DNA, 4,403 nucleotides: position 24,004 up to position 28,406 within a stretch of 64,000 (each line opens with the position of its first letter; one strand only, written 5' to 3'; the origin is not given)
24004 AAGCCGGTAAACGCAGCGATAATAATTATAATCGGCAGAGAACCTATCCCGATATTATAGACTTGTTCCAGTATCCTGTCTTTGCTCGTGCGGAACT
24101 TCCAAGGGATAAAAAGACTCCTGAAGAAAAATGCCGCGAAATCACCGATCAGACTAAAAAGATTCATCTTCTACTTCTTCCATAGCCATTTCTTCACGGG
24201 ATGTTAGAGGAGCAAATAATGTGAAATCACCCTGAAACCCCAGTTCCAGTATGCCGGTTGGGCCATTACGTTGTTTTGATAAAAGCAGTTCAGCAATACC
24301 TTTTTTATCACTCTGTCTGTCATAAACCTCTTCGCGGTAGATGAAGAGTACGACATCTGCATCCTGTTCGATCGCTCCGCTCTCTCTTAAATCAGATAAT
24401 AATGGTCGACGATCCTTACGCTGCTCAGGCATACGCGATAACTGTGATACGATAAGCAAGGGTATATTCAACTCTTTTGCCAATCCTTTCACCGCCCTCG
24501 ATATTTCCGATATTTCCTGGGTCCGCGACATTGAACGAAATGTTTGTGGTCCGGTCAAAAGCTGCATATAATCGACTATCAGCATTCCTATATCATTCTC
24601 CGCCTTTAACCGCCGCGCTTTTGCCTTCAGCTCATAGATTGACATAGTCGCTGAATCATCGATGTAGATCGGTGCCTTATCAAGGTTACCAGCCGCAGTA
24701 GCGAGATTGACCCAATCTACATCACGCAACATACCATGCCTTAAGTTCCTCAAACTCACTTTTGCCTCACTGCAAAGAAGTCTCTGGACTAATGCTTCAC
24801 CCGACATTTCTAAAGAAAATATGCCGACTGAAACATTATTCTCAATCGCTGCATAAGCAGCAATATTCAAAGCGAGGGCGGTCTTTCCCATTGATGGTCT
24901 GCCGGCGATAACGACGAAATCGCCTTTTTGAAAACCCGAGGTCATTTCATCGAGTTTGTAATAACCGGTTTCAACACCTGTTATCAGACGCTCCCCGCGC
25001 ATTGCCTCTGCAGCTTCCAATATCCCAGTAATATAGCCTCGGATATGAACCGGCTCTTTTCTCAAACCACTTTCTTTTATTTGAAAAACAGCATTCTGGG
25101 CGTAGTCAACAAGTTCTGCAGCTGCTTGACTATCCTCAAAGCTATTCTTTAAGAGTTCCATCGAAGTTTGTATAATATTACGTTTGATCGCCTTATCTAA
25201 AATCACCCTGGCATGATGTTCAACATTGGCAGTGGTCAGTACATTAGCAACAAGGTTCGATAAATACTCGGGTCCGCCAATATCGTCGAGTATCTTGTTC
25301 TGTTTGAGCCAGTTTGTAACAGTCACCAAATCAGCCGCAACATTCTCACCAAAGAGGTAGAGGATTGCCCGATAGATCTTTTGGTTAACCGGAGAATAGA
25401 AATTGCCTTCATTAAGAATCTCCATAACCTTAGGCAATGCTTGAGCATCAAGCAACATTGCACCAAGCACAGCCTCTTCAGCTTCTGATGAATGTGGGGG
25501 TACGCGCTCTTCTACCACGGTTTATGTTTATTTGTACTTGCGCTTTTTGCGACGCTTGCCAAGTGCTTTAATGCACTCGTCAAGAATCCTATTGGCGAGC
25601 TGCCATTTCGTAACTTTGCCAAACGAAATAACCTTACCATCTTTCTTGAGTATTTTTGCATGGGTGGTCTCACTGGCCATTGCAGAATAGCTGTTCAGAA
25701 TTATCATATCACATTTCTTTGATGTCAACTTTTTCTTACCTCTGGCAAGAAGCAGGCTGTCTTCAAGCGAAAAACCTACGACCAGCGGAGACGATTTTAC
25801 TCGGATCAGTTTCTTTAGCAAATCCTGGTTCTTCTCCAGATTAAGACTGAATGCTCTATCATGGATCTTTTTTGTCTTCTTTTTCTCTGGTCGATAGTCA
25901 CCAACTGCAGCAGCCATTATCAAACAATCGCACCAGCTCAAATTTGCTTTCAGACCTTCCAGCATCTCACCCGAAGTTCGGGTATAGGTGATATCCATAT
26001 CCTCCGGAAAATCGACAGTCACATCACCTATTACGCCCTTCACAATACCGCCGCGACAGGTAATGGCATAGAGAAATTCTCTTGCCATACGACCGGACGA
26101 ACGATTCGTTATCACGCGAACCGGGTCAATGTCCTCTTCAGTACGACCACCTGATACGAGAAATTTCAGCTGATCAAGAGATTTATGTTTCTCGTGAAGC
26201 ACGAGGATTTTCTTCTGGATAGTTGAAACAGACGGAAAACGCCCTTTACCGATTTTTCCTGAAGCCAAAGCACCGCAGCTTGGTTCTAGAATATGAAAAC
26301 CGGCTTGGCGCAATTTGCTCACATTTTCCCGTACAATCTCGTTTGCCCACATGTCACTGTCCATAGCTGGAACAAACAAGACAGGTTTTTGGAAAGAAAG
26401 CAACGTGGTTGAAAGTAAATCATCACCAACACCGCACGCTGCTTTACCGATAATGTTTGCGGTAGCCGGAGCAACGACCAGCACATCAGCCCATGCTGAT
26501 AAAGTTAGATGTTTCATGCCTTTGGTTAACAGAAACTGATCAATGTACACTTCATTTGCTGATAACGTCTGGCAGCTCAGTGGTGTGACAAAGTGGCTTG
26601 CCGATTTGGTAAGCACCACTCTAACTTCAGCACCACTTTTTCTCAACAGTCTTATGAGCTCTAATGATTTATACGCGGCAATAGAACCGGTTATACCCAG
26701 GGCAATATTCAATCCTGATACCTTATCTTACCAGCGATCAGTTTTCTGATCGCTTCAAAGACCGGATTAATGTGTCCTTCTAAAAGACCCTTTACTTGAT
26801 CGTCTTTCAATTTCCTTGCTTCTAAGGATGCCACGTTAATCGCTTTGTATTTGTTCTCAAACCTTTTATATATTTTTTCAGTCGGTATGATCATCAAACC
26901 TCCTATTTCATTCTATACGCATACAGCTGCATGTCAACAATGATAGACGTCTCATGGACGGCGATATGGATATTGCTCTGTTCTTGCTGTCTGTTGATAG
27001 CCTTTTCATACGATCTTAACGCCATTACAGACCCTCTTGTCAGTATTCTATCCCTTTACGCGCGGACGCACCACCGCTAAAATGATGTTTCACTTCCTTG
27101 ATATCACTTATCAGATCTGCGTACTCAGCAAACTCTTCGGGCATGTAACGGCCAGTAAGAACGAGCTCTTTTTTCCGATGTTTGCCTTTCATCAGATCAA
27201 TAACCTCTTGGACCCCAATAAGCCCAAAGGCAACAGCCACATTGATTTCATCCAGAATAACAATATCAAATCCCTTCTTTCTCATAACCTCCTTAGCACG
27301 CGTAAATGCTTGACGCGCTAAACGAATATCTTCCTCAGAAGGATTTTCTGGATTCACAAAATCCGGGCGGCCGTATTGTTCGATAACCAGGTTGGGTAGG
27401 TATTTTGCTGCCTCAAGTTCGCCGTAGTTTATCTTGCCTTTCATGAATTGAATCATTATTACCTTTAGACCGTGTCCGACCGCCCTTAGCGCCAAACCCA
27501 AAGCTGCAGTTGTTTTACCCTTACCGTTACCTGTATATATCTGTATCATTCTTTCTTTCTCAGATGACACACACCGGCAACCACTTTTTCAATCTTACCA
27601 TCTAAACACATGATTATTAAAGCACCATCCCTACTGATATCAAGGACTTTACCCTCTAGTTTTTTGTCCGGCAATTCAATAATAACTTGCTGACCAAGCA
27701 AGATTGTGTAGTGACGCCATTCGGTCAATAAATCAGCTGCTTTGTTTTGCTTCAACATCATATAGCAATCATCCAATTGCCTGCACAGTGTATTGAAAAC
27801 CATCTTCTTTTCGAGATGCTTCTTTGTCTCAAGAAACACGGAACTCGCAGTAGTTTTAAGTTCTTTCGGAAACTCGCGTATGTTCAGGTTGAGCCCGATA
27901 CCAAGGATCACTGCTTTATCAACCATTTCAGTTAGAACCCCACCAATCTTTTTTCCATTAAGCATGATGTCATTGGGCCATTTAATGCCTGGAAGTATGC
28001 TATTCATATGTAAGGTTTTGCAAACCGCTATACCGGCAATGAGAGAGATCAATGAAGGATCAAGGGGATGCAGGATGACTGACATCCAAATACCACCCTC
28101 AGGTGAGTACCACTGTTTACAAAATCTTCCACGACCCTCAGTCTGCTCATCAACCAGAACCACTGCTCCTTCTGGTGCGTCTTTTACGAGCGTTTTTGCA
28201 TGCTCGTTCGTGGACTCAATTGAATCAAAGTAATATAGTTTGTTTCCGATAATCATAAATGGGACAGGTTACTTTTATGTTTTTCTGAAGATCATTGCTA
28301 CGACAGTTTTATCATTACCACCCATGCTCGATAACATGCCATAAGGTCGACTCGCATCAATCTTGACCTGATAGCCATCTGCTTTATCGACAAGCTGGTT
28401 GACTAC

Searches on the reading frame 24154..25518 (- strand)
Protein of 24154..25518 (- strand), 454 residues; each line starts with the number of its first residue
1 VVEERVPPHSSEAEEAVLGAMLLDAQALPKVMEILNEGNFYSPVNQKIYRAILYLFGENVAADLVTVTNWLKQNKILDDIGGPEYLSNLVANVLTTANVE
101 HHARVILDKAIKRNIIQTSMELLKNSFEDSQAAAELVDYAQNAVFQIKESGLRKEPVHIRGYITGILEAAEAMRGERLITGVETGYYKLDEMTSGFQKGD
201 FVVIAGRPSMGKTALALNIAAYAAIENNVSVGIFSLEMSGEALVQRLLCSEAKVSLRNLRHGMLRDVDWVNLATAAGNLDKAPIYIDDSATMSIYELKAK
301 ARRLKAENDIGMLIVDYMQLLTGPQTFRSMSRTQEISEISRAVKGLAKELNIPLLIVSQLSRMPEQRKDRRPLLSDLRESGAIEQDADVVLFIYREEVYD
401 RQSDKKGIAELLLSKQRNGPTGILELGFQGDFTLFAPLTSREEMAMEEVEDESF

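Call 7: search_protein_families(library=pfam, proteins=[window:24154-25518:-])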
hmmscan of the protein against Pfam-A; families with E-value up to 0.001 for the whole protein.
window:24154-25518:- (454 aa): 4 families
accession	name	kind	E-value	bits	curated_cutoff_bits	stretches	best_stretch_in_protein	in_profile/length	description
PF03796.21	DnaB_C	-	8.8e-103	343.6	27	1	181-436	1-254/255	DnaB-like helicase C terminal domain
PF00772.26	DnaB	-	6.4e-32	110.1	23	1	7-107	2-102/103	DnaB-like helicase N terminal domain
PF13481.12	AAA_25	-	1.3e-09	38.4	27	1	197-360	31-190/195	AAA domain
PF06745.19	ATPase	-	8.7e-05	22.4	26.6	1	182-366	1-168/231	KaiC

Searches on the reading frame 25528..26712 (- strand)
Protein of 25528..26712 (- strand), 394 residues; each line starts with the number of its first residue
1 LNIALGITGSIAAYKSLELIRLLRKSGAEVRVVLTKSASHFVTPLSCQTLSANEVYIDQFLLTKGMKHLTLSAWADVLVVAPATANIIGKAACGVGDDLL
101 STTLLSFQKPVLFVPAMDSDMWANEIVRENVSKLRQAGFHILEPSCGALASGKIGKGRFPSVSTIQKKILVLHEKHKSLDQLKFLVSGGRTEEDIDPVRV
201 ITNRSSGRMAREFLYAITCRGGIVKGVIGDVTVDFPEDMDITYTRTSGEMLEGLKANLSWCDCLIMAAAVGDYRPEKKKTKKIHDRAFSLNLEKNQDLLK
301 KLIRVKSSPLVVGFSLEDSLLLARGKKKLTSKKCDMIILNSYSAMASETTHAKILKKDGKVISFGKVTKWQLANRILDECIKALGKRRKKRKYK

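Call 7: search_protein_families(library=pfam, proteins=[window:25528-26712:-])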
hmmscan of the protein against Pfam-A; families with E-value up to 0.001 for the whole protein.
window:25528-26712:- (394 aa): 2 families
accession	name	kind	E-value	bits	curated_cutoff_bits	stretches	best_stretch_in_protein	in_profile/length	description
PF04127.22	DFP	-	2.4e-43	148.6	22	1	180-348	2-179/186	DNA/pantothenate metabolism flavoprotein C-terminal domain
PF02441.25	Flavoprotein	-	1.6e-33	116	22.7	1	1-170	1-159/162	Flavoprotein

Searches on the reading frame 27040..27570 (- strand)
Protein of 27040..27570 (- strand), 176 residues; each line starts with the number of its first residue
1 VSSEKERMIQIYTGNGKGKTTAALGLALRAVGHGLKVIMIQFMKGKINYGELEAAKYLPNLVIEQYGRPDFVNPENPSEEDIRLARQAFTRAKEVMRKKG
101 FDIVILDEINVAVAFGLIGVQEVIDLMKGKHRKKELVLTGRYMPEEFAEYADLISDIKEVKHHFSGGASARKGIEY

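Call 7: search_protein_families(library=pfam, proteins=[window:27040-27570:-])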
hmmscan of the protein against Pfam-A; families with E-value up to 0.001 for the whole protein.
window:27040-27570:- (176 aa): 1 family
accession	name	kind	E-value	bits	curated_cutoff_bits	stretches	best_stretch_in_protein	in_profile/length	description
PF02572.21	CobA_CobO_BtuR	-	5.6e-62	209.4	25.7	1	6-176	2-172/172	ATP:corrinoid adenosyltransferase BtuR/CobO/CobP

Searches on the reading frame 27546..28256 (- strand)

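Call 7: search_protein_families(library=pfam, proteins=[window:27546-28256:-])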
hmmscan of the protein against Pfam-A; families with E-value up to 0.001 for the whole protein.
window:27546-28256:- (236 aa): 2 families
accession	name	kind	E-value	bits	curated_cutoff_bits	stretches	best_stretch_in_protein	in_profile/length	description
PF03099.24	BPL_LplA_LipB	-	5.7e-19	68.8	21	1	10-120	2-126/133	Biotin/lipoate A/B protein ligase family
PF02237.23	BPL_C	-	5e-11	42.8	21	1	187-233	2-48/48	Biotin protein ligase C terminal domain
